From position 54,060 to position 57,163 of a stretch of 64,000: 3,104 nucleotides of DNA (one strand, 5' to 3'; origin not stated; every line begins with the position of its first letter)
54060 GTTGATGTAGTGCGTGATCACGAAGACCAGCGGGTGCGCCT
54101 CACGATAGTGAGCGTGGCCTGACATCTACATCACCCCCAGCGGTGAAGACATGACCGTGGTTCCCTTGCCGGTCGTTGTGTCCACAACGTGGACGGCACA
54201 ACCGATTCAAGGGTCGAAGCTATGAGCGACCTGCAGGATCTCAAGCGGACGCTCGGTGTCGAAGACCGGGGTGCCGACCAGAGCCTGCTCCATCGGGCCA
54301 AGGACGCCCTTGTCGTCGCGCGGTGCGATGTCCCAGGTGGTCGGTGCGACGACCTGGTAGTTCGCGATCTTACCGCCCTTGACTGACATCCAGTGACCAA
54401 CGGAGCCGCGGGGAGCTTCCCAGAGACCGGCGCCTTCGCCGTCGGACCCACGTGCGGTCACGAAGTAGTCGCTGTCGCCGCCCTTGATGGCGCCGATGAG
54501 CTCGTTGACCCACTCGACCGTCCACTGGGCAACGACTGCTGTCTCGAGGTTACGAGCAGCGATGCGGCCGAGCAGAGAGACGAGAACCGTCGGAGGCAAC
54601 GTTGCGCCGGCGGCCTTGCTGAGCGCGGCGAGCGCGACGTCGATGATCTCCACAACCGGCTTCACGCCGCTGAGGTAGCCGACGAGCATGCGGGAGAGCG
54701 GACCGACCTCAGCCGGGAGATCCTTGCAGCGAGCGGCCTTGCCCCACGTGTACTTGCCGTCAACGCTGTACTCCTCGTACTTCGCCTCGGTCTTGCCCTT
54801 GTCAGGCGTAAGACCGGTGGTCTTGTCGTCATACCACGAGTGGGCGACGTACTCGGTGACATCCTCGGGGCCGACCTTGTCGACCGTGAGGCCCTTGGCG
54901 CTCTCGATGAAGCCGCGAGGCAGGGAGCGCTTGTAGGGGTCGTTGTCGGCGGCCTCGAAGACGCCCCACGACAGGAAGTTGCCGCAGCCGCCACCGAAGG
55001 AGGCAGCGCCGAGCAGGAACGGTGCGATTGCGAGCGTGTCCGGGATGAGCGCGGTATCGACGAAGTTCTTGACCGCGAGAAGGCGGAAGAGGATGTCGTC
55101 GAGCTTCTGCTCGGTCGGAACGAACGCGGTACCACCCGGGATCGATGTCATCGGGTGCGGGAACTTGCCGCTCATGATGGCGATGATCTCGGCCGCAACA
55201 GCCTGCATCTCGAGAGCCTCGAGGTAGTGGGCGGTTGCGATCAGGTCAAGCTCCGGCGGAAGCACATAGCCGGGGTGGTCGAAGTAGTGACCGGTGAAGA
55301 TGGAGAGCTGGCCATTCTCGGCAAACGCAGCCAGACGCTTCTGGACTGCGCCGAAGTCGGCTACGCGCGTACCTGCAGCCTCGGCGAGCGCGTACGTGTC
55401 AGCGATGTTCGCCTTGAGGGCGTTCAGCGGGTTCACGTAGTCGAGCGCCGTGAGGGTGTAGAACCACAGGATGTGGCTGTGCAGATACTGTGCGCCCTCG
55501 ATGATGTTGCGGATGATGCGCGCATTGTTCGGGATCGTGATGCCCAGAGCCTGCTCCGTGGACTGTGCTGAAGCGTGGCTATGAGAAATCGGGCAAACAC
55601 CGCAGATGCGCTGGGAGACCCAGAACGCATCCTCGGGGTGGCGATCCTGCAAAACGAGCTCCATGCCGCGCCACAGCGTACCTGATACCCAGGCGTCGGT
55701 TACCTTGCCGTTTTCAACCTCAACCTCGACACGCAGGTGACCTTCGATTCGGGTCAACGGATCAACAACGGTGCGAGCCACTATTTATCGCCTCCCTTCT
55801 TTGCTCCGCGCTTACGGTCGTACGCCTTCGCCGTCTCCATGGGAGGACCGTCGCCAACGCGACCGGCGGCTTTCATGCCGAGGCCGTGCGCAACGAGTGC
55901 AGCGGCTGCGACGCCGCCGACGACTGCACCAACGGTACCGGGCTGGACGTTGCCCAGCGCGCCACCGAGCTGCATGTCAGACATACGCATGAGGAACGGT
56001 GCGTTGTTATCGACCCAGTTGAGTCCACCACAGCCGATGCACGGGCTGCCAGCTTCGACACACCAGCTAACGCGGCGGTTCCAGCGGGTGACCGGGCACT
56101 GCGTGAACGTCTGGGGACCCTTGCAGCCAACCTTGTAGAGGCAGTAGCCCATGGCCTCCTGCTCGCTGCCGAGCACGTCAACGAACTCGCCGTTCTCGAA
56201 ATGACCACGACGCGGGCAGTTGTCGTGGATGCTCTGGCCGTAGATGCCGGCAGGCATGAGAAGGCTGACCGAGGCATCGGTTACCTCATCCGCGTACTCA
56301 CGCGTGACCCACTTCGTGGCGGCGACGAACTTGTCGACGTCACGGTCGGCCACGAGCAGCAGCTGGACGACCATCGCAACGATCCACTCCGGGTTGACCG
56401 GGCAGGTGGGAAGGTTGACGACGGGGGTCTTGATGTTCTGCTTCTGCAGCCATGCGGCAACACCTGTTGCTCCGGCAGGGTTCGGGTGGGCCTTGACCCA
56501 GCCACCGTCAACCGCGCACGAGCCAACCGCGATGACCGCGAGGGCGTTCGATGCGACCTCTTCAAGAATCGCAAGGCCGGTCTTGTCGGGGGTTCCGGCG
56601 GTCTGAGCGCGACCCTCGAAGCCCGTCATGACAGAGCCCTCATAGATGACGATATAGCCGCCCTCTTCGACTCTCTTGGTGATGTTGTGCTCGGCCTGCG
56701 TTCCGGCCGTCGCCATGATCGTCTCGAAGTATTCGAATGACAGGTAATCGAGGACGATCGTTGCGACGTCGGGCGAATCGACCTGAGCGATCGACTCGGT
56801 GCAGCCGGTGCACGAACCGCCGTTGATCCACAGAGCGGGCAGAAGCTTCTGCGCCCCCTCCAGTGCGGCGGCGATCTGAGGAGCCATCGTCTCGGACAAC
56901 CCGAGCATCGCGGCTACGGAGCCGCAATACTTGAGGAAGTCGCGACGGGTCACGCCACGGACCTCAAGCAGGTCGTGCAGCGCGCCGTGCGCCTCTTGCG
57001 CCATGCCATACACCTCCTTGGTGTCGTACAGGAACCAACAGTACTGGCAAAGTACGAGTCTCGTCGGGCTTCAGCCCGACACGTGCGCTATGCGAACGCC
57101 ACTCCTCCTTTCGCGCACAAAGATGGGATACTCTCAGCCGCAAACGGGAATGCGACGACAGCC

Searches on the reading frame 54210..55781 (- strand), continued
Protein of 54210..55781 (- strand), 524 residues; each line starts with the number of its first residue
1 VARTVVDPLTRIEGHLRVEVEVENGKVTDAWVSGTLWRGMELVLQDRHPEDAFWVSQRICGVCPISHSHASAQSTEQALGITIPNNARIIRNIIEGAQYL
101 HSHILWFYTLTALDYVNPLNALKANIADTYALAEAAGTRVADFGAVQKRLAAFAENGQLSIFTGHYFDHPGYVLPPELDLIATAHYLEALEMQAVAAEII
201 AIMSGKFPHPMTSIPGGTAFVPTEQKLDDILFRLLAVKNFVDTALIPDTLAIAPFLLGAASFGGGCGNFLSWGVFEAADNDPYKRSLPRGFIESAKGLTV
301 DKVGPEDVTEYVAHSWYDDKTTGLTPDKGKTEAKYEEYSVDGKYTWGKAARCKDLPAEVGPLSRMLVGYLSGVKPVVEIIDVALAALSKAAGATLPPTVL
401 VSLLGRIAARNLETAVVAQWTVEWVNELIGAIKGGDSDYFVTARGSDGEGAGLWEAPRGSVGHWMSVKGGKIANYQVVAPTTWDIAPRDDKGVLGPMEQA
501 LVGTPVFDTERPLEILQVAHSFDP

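Call 70: search_protein_families(library=ncbifam, proteins=[L107:5611-5952:+, L107:6001-7395:+, L107:8489-10396:+, window:54210-55781:-], max_evalue=1e-8)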
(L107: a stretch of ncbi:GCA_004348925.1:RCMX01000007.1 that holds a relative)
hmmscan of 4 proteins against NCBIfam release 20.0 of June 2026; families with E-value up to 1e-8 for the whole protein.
L107:5611-5952:+ (113 aa): 1 family
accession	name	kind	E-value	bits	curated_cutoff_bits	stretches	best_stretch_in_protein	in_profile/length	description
TIGR03527.1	selenium_YedF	equivalog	1.5e-36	126.1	110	1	4-112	86-194/194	sulfurtransferase-like selenium metabolism protein YedF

L107:6001-7395:+ (464 aa): 3 families
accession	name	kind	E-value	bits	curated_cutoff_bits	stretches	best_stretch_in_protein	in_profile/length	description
TIGR00474.1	selA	equivalog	3.8e-184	612.8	267.9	1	7-459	1-454/455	L-seryl-tRNA(Sec) selenium transferase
NF047797.1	glminPNH3LysDgaE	equivalog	2.8e-22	79.2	600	1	78-461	9-361/367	D-glucosaminate-6-phosphate ammonia lyase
TIGR01437.1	selA_rel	subfamily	3.9e-19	68.8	385.3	1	77-348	6-266/363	DgaE family pyridoxal phosphate-dependent ammonia lyase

L107:8489-10396:+ (635 aa): 21 families
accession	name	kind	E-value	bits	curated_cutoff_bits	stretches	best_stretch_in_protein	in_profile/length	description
TIGR00475.1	selB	equivalog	5.2e-113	378.7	242.25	1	7-631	2-579/581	selenocysteine-specific translation elongation factor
NF009373.0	PRK12736.1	subfamily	2.1e-58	198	452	1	4-356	11-390/394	elongation factor Tu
NF000766.0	PRK00049.1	subfamily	5e-57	193.5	449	1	4-356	11-392/396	elongation factor Tu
NF009372.0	PRK12735.1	subfamily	4.1e-55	187.2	479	1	4-356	11-392/396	elongation factor Tu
TIGR00485.1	EF-Tu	equivalog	1.9e-54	184.9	522.4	1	4-356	11-390/394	elongation factor Tu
NF008969.0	PRK12317.1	subfamily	4.1e-52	177.2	502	1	31-301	61-346/426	elongation factor 1-alpha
NF003077.0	PRK04000.1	equivalog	2.5e-41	142.2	315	2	56-222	85-258/412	translation initiation factor IF-2 subunit gamma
TIGR03680.1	eif2g_arch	equivalog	6e-41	141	514.5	2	56-222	81-254/407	translation initiation factor IF-2 subunit gamma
TIGR00483.1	EF-1_alpha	equivalog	1.5e-40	139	540.1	1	31-282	61-329/427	translation elongation factor EF-1 subunit alpha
TIGR02034.1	CysN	subfamily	4e-37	128.3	336.1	1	31-307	56-340/406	sulfate adenylyltransferase, large subunit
NF004035.0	PRK05506.1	subfamily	1.4e-36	126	715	1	31-307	80-364/632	bifunctional sulfate adenylyltransferase subunit 1/adenylylsulfate kinase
NF003478.0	PRK05124.1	equivalog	3.6e-32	111.6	590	1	31-307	83-367/475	sulfate adenylyltransferase subunit CysN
TIGR00487.1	IF-2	equivalog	6.1e-23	81.4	424.4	1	7-171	89-250/587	translation initiation factor IF-2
TIGR01393.1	lepA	equivalog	2.5e-11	42.6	533.9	1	12-251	10-261/595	translation elongation factor 4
TIGR00231.1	small_GTP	domain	5.4e-11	42.5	42.5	1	8-160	6-156/164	GTP-binding protein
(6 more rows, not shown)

window:54210-55781:- (524 aa): 9 families
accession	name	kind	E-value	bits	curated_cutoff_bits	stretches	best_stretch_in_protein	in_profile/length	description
NF033181.1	NiFeSe_hydrog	equivalog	1.2e-144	482.9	600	1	1-524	1-488/507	nickel-dependent hydrogenase large subunit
NF007778.0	PRK10467.1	equivalog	8.1e-120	400.8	969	1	3-524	4-545/567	hydrogenase 2 large subunit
NF045518.1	H2_NiFeSe_large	exception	4.5e-116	388.5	780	2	167-524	128-473/485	NiFeSe hydrogenase large subunit HysA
NF007550.0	PRK10170.1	equivalog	9.1e-100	334.8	1101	1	3-524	18-575/597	Ni/Fe-hydrogenase large subunit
TIGR03295.1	frhA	equivalog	6.4e-33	114.3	392.5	1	3-126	4-129/412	coenzyme F420 hydrogenase subunit alpha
NF041785.2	VhuA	equivalog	1e-25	90.1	800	1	1-118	1-119/418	F420-non-reducing hydrogenase Vhu subunit A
NF040828.1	sulfhyd_ShyA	equivalog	2.4e-21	76.1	700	1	6-123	5-123/415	NAD(P)-dependent hydrogenase/sulfhydrogenase 2 subunit alpha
NF040832.1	sulfhyd_HydA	equivalog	1.3e-11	44.2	880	0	5-123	6-125/426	NADPH-dependent hydrogenase/sulfhydrogenase 1 subunit alpha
NF004739.1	PRK06075.1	equivalog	1.8e-09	36.9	360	1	13-110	13-111/384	NADH-quinone oxidoreductase subunit D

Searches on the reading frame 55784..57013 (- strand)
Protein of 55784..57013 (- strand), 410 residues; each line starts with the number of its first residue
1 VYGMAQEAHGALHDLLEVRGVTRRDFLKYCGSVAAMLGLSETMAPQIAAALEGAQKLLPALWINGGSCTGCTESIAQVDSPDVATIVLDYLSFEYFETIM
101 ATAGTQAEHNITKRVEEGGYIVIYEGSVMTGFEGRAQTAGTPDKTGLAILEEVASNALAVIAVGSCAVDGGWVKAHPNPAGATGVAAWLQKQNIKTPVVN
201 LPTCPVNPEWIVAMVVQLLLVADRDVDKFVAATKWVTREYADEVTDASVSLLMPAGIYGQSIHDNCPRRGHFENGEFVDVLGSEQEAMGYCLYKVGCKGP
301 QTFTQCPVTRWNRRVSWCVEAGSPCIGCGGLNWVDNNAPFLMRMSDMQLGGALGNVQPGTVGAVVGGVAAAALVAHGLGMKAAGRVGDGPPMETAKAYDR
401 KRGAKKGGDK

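Call 53: search_solved_structures(query=window:55784-57013:-, show_alignments=3, max_evalue=1e-30)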
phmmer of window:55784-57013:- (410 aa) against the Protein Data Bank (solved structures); distinct sequences matched with E-value up to 1e-30: 40.
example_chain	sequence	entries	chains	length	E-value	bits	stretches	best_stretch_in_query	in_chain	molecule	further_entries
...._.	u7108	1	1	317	6.9e-62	212.9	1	13-341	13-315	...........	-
2wpn_A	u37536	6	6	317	1e-51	179.4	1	21-341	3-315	PERIPLASMIC [NIFESE] HYDROGENASE, SMALL SUBUNIT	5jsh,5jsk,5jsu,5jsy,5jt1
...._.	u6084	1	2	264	3e-51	177.8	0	57-228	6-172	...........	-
1yq9_A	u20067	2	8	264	4.8e-51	177.2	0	57-228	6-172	Periplasmic [NiFe] hydrogenase small subunit | PERIPLASMIC HYDROGENASE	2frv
4gd3_S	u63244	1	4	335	3.6e-50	174.3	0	254-381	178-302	Hydrogenase-1 small chain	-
6g94_S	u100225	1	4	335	6.1e-50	173.5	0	254-381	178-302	Hydrogenase-1 small chain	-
8w6x_S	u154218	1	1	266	3.4e-49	171.1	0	61-219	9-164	Periplasmic [NiFe] hydrogenase small subunit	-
1h2r_S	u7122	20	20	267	3.4e-49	171.1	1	60-341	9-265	PROTEIN (PERIPLASMIC [NIFE] HYDROGENASE SMALL SUBUNIT) | Periplasmic [NiFe] hydrogenase small subunit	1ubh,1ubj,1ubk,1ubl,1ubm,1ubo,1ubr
4u9h_S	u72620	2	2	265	3.4e-49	171.1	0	61-219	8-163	Periplasmic [NiFe] hydrogenase small subunit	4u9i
6fpi_S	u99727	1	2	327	9.8e-49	169.5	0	253-381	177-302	Hydrogenase-1 small chain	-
3uqy_S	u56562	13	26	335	1e-48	169.5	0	254-381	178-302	Hydrogenase-1 small chain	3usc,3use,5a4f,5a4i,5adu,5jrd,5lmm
1e3d_A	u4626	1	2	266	2.3e-48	168.3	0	254-341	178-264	[NiFe] hydrogenase small subunit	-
3myr_A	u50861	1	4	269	2.3e-48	168.3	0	60-220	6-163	Hydrogenase (NiFe) small subunit HydA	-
6rp2_S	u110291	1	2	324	4.1e-48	167.5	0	254-381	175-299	Hydrogenase-1 small chain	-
4upe_A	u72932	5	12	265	5.1e-48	167.2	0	60-227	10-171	NIFE-HYDROGENASE SMALL SUBUNIT | HYDROGENASE (NIFE) SMALL SUBUNIT HYDA | PERIPLASMIC [NIFE] HYDROGENASE SMALL SUBUNIT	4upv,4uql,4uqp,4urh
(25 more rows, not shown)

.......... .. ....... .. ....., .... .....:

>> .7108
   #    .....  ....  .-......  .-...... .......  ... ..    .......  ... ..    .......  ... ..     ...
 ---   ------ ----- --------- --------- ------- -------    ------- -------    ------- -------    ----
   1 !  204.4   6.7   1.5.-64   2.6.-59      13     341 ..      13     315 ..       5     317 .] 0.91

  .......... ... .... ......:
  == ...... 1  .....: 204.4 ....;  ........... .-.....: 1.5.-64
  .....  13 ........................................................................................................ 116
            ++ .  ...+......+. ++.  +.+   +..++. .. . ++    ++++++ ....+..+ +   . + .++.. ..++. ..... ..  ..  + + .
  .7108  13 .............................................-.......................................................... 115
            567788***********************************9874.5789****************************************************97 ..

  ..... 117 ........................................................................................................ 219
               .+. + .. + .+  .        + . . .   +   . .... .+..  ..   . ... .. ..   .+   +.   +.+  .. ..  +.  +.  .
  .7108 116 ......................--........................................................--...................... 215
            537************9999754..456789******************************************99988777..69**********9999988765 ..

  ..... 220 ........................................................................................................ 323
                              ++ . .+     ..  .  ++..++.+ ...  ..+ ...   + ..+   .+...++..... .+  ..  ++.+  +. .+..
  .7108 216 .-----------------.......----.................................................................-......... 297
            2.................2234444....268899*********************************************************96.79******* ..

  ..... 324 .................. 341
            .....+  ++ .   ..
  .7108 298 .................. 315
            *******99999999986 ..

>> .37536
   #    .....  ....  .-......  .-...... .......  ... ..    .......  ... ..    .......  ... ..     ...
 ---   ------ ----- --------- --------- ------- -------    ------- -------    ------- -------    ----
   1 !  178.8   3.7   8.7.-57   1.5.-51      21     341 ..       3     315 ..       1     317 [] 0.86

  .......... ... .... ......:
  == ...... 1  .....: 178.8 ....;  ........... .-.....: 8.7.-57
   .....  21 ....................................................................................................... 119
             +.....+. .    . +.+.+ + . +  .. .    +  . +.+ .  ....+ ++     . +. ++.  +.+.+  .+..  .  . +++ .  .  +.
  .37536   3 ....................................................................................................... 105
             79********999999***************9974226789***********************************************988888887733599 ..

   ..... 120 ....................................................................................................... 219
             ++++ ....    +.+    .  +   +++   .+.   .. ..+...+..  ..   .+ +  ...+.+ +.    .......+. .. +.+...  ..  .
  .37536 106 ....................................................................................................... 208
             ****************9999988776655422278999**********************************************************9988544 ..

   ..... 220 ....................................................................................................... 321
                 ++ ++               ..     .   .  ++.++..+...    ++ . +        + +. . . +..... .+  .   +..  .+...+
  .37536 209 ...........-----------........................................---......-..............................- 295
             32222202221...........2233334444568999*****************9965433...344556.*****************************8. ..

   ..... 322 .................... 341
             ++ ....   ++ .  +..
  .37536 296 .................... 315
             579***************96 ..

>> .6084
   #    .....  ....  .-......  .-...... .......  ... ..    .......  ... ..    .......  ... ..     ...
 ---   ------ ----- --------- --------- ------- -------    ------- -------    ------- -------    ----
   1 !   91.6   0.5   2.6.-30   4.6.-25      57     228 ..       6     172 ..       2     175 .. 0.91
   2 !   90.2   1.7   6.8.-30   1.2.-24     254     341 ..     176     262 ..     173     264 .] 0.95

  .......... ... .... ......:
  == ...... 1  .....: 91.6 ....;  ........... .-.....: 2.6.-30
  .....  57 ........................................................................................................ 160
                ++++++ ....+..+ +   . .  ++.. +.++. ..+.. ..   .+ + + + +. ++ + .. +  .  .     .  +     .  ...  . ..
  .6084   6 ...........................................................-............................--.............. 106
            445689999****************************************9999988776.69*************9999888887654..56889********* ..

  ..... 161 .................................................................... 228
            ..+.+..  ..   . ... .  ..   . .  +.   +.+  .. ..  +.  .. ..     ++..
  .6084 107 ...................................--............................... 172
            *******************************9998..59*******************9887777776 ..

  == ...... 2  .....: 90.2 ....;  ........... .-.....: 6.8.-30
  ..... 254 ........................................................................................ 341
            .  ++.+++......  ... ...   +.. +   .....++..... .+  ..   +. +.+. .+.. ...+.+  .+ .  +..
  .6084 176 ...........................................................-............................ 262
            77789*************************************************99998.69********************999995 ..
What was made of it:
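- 55781..57013 (-): Hydrogenase small subunit gene. It has a Tat motif (RRDFLK), Fe-S cluster ligands and a C-terminal membrane helix. In the PDB alignment it has Cys in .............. where Cys-type enzymes have Pro (call 53).
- Closest known: Periplasmic [NiFeSe] hydrogenases of Desulfovibrionales. Same: The small subunit has Cys at the medial-cluster position (call 53).
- Closest known: Cys-type periplasmic [NiFe] hydrogenases of Desulfovibrio. Different: They have Cys rather than Sec, and Pro rather than Cys at the medial-cluster position of the small subunit (call 53).
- The solved [NiFeSe] small subunit has Cys at the same position (call 53).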

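Call 70: search_protein_families(library=ncbifam, proteins=[window:55784-57013:-], max_evalue=1e-8)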
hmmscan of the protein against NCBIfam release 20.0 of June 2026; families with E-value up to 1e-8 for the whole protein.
window:55784-57013:- (410 aa): 3 families
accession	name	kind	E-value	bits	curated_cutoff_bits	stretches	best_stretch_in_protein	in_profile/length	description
TIGR00391.1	hydA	subfamily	1.5e-79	267.8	179.5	1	11-380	5-351/365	hydrogenase small subunit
NF045520.1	H2_NiFeSe_small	exception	5.4e-68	229.6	470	1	21-341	2-312/314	NiFeSe hydrogenase small subunit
NF007779.0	PRK10468.1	equivalog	1.5e-54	185.4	659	1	14-329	6-296/372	hydrogenase 2 small subunit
